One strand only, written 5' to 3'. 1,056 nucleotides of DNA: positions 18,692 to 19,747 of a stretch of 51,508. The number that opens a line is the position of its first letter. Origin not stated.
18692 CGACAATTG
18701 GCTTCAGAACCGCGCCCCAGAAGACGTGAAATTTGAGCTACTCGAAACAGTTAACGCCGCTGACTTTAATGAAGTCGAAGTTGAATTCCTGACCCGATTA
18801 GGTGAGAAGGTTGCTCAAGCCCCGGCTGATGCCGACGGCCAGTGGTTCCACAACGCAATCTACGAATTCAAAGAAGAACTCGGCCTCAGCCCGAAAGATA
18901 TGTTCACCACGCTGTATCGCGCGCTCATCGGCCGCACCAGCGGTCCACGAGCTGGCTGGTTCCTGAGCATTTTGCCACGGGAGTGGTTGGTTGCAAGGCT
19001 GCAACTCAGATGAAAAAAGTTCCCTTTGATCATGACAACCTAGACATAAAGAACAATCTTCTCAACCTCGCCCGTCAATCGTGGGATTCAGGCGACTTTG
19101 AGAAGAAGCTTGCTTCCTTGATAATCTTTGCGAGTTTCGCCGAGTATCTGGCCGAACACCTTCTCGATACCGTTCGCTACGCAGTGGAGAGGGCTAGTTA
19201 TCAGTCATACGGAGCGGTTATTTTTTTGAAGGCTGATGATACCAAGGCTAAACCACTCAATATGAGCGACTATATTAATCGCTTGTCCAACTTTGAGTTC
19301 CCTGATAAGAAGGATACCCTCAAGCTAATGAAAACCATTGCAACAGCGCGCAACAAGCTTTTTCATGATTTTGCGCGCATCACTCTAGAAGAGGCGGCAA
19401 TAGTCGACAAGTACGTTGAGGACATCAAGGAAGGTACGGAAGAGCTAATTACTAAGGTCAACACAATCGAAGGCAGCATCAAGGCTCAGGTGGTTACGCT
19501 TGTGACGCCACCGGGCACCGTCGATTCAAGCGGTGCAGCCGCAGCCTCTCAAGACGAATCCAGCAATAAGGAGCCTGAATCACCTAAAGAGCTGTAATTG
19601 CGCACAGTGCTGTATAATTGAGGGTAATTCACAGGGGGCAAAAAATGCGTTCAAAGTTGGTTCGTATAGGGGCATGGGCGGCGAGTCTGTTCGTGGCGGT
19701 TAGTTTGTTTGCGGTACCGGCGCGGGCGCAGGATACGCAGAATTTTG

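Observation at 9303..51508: Dispersed family of GC-rich, mostly self-contained promoter-ORF-hairpin cassettes sharing a 9-nt junction motif (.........)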

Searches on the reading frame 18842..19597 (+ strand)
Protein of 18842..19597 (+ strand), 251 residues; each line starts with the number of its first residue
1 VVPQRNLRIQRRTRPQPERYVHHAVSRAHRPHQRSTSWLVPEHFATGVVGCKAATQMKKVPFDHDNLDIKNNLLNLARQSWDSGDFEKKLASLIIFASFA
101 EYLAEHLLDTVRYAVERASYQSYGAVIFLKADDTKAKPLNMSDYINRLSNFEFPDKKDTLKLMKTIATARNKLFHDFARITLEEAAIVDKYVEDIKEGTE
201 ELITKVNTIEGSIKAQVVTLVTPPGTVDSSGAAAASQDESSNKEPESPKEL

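Call 76: search_protein_families(library=pfam, proteins=[window:18842-19597:+], max_evalue=0.001)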
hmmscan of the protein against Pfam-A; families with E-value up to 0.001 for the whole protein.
window:18842-19597:+ (251 aa): 0 families
